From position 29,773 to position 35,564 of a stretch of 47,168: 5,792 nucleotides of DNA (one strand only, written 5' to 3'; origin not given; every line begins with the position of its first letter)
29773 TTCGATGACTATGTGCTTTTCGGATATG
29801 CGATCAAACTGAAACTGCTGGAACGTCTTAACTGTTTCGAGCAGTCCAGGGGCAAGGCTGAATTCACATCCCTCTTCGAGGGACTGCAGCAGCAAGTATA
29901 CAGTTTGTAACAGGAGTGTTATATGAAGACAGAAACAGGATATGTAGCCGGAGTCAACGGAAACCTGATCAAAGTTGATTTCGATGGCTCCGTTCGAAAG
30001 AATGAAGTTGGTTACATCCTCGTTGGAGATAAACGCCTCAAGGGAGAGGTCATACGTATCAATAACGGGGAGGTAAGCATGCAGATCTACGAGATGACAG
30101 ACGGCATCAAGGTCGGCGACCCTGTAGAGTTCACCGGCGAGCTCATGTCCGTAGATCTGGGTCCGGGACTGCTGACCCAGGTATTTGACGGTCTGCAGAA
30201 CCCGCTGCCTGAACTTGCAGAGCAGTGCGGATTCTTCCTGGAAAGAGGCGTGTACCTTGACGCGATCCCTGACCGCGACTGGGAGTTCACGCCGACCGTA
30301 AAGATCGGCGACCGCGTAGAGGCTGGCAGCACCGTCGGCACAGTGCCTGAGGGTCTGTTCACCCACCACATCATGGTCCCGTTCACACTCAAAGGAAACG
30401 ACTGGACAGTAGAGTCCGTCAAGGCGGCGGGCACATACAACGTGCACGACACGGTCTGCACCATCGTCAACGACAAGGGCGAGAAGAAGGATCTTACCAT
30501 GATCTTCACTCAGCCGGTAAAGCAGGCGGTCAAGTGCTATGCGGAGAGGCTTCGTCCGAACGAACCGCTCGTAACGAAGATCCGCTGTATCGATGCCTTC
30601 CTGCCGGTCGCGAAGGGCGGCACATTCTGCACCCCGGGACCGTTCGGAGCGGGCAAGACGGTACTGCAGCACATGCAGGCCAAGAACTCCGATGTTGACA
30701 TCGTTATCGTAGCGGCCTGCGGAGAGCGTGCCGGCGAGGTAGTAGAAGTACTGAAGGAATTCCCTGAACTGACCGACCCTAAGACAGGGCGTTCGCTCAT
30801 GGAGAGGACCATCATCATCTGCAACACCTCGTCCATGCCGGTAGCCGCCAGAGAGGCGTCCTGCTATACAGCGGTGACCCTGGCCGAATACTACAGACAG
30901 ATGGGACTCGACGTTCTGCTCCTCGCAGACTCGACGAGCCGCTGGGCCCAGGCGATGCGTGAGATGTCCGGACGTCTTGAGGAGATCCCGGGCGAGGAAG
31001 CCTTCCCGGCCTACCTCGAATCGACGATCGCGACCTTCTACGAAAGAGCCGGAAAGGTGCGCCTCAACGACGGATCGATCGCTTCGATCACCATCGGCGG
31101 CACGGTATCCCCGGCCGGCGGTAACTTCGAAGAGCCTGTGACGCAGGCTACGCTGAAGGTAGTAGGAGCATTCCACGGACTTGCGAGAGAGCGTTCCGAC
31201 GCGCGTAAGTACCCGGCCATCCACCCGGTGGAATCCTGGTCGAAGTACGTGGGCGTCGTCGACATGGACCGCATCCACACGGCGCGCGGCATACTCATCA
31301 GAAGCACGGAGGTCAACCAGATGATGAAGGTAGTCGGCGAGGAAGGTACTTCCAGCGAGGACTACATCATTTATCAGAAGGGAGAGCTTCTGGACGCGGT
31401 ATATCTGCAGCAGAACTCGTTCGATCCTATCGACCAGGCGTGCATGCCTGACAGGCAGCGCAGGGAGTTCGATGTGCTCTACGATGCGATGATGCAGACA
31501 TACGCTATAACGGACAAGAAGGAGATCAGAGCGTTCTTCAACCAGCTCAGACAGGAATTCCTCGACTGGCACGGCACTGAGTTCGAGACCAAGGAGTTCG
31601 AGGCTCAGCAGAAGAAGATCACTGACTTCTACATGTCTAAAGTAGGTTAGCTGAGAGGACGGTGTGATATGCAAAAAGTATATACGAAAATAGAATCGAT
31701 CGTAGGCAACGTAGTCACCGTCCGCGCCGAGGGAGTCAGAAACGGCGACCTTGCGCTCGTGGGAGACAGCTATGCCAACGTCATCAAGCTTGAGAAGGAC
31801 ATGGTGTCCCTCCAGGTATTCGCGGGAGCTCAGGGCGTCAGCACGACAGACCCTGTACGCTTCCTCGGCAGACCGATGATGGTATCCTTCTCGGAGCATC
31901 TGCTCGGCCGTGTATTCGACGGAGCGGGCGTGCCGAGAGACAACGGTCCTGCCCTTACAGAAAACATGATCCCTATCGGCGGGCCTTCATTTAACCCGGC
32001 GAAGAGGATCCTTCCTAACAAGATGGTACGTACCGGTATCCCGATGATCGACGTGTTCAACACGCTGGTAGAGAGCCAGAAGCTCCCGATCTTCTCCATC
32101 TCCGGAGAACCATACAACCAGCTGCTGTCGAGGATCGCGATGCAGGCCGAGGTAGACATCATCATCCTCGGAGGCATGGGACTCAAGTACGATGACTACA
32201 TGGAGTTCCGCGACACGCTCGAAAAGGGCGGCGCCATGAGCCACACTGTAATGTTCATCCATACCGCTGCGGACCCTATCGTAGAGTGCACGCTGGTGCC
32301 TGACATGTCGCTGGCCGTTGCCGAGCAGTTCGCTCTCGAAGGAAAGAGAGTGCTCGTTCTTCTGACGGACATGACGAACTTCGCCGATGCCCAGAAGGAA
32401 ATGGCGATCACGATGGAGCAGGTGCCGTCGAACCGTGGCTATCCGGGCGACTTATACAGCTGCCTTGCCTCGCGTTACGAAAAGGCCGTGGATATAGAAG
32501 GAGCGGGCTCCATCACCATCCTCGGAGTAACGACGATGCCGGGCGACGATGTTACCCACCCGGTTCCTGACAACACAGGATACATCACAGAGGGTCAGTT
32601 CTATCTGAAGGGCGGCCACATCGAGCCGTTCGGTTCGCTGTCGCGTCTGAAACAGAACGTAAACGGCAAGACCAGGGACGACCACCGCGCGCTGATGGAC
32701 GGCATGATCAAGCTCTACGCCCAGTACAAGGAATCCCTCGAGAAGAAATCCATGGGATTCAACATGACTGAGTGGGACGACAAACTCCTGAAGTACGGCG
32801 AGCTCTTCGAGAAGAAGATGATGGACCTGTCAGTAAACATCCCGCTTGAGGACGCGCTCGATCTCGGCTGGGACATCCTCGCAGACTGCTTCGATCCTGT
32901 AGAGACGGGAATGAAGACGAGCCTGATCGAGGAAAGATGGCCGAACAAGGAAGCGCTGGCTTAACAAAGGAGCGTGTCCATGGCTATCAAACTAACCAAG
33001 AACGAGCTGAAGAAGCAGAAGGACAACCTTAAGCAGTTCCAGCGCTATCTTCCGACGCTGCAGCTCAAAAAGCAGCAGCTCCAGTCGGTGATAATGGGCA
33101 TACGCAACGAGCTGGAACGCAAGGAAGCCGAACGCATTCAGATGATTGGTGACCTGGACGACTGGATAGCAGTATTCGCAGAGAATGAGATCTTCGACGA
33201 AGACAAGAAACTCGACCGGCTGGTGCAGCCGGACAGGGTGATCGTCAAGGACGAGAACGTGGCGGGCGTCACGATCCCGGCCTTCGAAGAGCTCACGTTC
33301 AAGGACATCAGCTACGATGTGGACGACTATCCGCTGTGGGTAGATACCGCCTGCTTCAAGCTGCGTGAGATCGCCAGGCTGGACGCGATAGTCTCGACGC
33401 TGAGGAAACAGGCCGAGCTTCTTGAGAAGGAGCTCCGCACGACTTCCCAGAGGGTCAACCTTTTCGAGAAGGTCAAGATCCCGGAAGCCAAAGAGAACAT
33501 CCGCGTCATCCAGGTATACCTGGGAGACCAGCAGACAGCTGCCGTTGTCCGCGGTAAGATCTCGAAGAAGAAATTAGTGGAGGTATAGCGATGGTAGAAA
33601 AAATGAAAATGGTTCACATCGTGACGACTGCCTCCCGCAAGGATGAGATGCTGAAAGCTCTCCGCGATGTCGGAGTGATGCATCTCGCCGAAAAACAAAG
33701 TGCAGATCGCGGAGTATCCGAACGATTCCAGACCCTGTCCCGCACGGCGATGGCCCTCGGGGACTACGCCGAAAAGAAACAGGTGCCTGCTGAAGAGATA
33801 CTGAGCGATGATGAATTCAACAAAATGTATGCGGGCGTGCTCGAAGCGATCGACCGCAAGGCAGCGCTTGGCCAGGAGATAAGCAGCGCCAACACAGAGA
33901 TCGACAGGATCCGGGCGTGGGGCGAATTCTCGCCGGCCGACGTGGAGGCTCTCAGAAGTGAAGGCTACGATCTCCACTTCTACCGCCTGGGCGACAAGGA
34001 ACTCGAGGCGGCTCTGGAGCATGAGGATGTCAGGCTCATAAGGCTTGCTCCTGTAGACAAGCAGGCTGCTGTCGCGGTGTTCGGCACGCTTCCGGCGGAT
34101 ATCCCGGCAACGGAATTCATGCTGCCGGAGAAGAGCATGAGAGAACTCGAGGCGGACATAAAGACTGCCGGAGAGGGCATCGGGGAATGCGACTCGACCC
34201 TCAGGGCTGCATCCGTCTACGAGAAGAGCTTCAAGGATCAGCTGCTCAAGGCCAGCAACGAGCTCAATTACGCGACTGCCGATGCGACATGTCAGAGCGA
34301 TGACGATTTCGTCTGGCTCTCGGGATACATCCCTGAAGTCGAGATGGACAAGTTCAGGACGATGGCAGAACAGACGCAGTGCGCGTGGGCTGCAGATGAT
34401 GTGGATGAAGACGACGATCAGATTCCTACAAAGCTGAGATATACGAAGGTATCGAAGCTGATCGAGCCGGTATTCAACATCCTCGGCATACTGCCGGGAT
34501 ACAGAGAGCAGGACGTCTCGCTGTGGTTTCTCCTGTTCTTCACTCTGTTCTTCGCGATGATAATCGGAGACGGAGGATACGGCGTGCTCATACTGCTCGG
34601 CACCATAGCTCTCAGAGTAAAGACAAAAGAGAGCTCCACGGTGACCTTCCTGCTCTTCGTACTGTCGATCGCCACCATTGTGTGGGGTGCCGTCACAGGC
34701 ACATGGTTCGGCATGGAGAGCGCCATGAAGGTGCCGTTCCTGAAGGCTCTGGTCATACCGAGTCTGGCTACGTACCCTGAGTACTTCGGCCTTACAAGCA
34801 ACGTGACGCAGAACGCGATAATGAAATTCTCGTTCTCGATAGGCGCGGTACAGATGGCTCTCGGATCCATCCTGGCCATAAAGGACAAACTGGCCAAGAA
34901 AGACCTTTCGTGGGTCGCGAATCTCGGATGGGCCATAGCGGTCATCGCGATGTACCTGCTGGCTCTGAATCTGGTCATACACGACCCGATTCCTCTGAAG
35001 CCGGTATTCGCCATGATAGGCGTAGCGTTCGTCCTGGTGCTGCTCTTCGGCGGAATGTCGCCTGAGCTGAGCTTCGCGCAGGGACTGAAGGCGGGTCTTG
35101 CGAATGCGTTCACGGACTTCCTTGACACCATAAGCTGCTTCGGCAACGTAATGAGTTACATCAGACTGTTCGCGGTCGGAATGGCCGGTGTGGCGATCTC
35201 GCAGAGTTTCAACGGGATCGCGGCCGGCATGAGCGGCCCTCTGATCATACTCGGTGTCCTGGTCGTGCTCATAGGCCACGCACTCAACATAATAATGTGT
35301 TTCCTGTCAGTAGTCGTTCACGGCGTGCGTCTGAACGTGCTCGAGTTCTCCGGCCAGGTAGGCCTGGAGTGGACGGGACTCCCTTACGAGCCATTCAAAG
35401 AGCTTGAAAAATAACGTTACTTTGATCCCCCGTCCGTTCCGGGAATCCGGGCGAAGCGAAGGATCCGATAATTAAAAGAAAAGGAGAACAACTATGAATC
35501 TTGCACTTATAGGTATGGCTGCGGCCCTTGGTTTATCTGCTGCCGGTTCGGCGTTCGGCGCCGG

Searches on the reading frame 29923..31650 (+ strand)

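Call 10: search_protein_families(library=pfam, proteins=[window:29923-31650:+])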
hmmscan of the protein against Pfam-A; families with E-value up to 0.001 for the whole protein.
window:29923-31650:+ (575 aa): 4 families
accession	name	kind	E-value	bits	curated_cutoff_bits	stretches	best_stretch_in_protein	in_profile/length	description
PF00006.31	ATP-synt_ab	-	2e-64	217.6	29.5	1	220-440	2-213/213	ATP synthase alpha/beta family, nucleotide-binding domain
PF16886.11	ATP-synt_ab_Xtn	-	2e-23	82.4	25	1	117-200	7-88/88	ATPsynthase alpha/beta subunit barrel-sandwich domain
PF02874.29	ATP-synt_ab_N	-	4.6e-11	43.5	20.9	1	9-72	2-69/69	ATP synthase alpha/beta family, beta-barrel domain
PF22919.1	ATP-synt_VA_C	-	4.1e-10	40.1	24.7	1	455-525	20-90/101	C-terminal domain of V and A type ATP synthase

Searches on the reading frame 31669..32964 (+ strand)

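Call 10: search_protein_families(library=pfam, proteins=[window:31669-32964:+])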
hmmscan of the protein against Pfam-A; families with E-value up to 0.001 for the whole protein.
window:31669-32964:+ (431 aa): 3 families
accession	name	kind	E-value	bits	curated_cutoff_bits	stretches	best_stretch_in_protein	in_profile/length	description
PF00006.31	ATP-synt_ab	-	3.7e-53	180.8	29.5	1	123-314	1-194/213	ATP synthase alpha/beta family, nucleotide-binding domain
PF22919.1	ATP-synt_VA_C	-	3.9e-10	40.1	24.7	1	331-422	4-99/101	C-terminal domain of V and A type ATP synthase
PF02874.29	ATP-synt_ab_N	-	0.0001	23.2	20.9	1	10-67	3-69/69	ATP synthase alpha/beta family, beta-barrel domain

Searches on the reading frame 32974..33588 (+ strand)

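Call 10: search_protein_families(library=pfam, proteins=[window:32974-33588:+])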
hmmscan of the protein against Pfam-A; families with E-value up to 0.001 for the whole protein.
window:32974-33588:+ (204 aa): 1 family
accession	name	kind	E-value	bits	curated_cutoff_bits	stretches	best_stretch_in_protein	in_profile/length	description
PF01813.22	ATP-synt_D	-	3.8e-41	141.6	25.7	1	11-199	1-196/196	ATP synthase subunit D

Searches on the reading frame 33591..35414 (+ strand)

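Call 10: search_protein_families(library=pfam, proteins=[window:33591-35414:+])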
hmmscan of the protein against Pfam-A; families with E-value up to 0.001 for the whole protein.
window:33591-35414:+ (607 aa): 1 family
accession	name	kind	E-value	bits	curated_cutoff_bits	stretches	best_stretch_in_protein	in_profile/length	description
PF01496.24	V_ATPase_I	-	3e-08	32.6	30.7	1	235-348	303-420/815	V-type ATPase 116kDa subunit family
